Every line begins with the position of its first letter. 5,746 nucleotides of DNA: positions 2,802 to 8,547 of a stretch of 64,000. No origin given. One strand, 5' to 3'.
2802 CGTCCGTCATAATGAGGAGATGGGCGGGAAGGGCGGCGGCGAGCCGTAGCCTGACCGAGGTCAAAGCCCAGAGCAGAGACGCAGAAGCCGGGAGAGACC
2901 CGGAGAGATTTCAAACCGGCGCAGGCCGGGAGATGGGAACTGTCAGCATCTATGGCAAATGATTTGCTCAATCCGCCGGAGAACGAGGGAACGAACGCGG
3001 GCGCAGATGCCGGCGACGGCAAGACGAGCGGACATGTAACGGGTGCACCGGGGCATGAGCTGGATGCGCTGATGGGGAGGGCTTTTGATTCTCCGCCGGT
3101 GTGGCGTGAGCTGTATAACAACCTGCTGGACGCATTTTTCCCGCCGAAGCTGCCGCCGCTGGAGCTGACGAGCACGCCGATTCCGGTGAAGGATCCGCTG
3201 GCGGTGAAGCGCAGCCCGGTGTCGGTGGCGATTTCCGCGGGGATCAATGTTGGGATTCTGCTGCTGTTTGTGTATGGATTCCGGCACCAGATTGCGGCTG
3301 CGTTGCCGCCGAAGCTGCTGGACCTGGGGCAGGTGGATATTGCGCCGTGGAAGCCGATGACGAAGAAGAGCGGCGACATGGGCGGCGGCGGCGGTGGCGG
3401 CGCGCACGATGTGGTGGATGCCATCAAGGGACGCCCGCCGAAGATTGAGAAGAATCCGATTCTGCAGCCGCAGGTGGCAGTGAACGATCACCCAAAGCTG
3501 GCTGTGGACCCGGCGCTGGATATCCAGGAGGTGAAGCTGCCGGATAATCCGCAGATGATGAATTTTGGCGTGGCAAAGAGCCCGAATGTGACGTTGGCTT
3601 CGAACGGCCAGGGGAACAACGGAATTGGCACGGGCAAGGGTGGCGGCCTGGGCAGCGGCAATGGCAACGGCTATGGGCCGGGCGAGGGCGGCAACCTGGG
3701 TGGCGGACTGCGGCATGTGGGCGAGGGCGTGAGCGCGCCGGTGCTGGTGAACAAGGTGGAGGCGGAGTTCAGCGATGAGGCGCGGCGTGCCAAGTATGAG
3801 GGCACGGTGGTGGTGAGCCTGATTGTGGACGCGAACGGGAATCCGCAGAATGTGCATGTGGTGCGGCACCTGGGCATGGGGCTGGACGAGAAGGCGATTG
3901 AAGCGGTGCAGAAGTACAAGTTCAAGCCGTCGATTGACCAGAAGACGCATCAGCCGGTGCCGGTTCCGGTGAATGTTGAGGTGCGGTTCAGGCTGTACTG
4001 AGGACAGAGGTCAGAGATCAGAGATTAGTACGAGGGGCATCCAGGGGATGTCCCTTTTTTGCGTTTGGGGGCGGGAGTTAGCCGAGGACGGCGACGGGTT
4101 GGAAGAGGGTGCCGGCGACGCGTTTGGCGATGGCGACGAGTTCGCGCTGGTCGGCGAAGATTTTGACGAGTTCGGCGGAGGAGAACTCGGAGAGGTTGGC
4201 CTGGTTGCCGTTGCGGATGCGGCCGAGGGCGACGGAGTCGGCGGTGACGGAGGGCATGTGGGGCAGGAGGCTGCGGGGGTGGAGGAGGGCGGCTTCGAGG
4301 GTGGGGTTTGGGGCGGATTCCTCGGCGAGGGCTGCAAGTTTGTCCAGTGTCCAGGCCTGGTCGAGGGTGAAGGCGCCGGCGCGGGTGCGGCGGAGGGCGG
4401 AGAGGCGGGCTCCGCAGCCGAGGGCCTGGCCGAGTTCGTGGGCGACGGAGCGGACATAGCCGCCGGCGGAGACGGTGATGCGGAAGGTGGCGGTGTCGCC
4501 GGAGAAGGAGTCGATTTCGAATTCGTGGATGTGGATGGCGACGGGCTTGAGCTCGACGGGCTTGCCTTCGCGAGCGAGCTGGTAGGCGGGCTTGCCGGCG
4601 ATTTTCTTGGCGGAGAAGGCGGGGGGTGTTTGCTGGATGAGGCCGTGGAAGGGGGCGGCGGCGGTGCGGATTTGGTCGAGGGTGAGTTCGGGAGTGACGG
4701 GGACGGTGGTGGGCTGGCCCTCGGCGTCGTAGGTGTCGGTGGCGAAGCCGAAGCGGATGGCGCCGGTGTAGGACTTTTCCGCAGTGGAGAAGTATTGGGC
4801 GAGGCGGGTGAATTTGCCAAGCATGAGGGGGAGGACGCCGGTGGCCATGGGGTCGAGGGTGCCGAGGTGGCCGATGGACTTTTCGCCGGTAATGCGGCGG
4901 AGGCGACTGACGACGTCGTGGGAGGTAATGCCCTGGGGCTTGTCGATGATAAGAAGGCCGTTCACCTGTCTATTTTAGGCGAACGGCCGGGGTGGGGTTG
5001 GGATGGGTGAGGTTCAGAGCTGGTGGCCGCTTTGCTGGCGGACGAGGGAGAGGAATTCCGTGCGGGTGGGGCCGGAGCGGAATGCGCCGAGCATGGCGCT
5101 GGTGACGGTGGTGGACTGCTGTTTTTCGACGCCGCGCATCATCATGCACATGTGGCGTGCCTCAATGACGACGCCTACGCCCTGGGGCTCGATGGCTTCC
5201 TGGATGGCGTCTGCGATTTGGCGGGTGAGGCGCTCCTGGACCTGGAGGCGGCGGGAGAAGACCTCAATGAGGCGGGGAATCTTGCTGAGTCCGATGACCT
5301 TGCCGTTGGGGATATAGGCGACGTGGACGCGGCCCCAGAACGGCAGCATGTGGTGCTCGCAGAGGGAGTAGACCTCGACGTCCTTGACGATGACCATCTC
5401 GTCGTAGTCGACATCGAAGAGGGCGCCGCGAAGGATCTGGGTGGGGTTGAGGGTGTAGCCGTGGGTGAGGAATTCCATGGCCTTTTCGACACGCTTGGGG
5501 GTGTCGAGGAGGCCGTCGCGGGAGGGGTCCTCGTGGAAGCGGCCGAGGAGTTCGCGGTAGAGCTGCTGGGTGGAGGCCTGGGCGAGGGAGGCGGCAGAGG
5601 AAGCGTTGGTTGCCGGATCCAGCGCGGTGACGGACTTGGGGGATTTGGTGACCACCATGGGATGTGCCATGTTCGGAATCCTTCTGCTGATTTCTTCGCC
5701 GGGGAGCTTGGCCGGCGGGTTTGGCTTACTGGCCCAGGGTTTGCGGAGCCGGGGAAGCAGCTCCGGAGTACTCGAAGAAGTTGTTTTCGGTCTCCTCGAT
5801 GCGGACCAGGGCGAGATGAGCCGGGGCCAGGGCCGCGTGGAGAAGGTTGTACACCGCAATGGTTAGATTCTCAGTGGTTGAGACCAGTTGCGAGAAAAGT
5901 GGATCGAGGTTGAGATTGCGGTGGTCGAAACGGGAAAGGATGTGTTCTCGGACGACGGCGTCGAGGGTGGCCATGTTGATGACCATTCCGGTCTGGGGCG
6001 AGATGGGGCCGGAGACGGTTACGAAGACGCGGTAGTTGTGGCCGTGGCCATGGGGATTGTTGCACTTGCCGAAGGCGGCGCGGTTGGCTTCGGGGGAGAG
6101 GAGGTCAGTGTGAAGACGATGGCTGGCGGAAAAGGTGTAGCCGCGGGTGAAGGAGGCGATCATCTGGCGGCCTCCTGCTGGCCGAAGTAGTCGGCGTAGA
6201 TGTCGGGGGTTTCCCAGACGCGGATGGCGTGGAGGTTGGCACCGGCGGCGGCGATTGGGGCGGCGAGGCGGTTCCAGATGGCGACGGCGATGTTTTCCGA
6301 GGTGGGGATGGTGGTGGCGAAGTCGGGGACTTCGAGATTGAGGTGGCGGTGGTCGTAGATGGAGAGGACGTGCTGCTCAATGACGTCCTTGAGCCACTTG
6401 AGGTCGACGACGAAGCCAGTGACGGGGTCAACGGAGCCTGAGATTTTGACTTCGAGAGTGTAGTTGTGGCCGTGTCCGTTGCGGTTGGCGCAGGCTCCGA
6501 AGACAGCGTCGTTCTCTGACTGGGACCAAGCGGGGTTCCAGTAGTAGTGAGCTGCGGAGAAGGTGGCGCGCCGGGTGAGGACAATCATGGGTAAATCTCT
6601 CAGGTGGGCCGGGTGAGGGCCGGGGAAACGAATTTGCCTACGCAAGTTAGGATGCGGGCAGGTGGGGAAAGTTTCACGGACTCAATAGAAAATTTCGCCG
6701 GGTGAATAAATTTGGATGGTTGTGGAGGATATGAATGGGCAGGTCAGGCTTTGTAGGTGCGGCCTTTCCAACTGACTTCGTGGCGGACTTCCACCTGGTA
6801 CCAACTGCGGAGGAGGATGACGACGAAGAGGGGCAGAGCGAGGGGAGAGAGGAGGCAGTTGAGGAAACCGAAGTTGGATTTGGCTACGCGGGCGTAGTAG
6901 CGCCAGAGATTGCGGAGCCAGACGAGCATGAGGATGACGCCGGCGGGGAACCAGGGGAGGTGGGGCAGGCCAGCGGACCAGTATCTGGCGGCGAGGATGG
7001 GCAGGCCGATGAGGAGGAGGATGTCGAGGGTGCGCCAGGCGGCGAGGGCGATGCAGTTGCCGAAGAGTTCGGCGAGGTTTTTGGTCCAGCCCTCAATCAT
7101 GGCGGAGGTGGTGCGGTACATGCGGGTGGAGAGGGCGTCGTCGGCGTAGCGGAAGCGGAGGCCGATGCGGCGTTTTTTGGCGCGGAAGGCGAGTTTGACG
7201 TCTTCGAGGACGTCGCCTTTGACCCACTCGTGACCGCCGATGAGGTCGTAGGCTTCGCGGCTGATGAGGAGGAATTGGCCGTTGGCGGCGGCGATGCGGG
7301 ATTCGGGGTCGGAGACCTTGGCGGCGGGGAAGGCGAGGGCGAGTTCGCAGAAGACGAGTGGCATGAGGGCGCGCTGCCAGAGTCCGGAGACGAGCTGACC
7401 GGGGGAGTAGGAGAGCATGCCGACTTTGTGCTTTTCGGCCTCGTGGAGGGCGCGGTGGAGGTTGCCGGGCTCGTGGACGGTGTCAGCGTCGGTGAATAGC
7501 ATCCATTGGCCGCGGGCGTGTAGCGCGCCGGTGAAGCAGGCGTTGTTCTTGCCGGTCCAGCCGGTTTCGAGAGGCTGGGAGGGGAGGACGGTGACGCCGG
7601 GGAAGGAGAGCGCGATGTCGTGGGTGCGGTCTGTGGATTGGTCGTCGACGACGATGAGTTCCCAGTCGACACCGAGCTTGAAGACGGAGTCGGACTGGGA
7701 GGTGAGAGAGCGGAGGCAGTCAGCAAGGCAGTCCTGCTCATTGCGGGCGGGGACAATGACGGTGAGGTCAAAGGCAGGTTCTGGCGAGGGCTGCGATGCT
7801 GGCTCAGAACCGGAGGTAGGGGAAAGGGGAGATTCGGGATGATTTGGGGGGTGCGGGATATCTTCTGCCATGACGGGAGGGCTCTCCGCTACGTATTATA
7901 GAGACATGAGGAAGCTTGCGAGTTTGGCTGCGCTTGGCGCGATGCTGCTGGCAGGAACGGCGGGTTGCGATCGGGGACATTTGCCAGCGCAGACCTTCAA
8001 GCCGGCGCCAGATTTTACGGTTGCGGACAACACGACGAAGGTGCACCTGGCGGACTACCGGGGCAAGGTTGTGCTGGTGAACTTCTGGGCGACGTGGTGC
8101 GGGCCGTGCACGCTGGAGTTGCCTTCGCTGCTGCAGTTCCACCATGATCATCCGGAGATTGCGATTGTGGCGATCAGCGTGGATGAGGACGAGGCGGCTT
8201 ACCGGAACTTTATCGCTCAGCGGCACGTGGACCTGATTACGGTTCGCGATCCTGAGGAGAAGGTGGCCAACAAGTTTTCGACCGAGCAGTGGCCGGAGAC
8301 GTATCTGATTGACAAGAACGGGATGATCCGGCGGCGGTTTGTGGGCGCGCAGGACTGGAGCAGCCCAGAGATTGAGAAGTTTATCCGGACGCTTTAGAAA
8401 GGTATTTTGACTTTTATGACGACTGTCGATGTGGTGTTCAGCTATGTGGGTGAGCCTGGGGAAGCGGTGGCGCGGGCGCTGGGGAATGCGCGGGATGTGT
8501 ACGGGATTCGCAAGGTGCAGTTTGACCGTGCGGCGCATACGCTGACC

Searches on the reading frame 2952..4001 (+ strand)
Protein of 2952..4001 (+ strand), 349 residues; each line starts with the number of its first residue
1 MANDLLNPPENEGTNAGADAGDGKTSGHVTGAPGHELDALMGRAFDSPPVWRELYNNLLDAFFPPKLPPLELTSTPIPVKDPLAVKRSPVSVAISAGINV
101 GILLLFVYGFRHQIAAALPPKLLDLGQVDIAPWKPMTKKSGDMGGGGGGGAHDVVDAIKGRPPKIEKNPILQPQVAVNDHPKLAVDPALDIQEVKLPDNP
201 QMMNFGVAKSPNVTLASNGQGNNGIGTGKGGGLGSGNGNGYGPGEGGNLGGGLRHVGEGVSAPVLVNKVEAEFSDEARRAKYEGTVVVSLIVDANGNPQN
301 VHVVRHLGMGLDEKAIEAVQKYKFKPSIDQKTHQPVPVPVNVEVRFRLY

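Call 22: search_protein_families(library=pfam, proteins=[window:2952-4001:+], max_evalue=0.001)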
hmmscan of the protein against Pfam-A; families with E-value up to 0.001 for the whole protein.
window:2952-4001:+ (349 aa): 1 family
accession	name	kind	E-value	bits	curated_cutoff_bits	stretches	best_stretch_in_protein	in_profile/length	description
PF03544.19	TonB_C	-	4.8e-17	62.6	24.6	1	271-348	3-79/79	Gram-negative bacterial TonB protein C-terminal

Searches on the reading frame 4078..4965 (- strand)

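Call 22: search_protein_families(library=pfam, proteins=[window:4078-4965:-], max_evalue=0.001)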
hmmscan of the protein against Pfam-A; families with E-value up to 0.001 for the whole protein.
window:4078-4965:- (295 aa): 2 families
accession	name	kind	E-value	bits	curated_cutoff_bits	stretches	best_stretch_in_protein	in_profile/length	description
PF01509.24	TruB_N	-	1.2e-48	165.7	27.3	1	23-171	1-149/149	TruB family pseudouridylate synthase (N terminal domain)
PF16198.10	TruB_C_2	-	2.5e-12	47.2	29.3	1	172-217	1-49/66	tRNA pseudouridylate synthase B C-terminal domain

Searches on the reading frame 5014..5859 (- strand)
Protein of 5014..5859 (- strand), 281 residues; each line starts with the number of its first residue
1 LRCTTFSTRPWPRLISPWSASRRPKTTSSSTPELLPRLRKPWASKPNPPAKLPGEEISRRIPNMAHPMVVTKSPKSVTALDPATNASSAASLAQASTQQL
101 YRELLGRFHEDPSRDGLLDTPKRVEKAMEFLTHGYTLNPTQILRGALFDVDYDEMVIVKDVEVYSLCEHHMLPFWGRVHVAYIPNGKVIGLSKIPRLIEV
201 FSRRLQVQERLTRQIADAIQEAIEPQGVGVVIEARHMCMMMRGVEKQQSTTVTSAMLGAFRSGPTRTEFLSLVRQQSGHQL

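Call 22: search_protein_families(library=pfam, proteins=[window:5014-5859:-], max_evalue=0.001)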
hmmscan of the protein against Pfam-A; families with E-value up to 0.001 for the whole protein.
window:5014-5859:- (281 aa): 2 families
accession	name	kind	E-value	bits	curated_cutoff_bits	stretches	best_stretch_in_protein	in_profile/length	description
PF01227.27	GTP_cyclohydroI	-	1e-73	247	27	1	99-273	3-178/179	GTP cyclohydrolase I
PF14489.11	QueF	-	4e-05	24.2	27.3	1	173-230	1-58/81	QueF-like protein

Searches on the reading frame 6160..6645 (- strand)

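Call 22: search_protein_families(library=pfam, proteins=[window:6160-6645:-], max_evalue=0.001)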
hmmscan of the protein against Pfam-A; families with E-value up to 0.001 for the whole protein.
window:6160-6645:- (161 aa): 1 family
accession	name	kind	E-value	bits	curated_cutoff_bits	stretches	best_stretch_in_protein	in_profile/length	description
PF01242.24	PTPS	-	1.5e-35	122.2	22.4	1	23-154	2-119/121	6-pyruvoyl tetrahydropterin synthase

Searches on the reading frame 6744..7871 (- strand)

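Call 5: search_protein_families(library=pfam, proteins=[window:6744-7871:-], max_evalue=0.01)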
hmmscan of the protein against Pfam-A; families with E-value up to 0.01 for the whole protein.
window:6744-7871:- (375 aa): 6 families
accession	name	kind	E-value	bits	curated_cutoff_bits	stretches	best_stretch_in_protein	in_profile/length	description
PF00535.33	Glycos_transf_2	-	7.1e-24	85.1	23.3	1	37-153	1-111/168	Glycosyl transferase family 2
PF13641.12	Glyco_tranf_2_3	-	3.8e-15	57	27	1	36-255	3-215/230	Glycosyltransferase like family 2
PF13506.12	Glyco_transf_21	-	3.1e-09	37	21.7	1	99-249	9-153/174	Glycosyl transferase family 21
PF13632.12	Glyco_trans_2_3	-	3.6e-06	27.4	27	1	123-337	1-183/198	Glycosyl transferase family group 2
PF10111.15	Glyco_tranf_2_2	-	0.00024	21.1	27.3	0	37-143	1-104/276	Glycosyltransferase like family 2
PF13704.12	Glyco_tranf_2_4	-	0.00052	20.9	27.5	1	66-130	17-81/98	Glycosyl transferase family 2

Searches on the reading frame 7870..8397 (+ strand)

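Call 22: search_protein_families(library=pfam, proteins=[window:7870-8397:+], max_evalue=0.001)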
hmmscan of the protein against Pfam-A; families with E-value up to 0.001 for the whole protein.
window:7870-8397:+ (175 aa): 5 families
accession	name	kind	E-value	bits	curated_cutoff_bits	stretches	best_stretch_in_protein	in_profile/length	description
PF00578.27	AhpC-TSA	-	8.2e-23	81.1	26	1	44-155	3-123/124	AhpC/TSA family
PF08534.16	Redoxin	-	3.3e-21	76.1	26.6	1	44-169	4-145/148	Redoxin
PF13905.12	Thioredoxin_8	-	7.6e-18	65.1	27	1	65-152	1-93/94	Thioredoxin-like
PF00085.26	Thioredoxin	-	2.1e-09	37.7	23.5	1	61-110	15-64/103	Thioredoxin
PF13098.12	Thioredoxin_2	-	3.5e-05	24.5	27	1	64-161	4-95/104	Thioredoxin-like domain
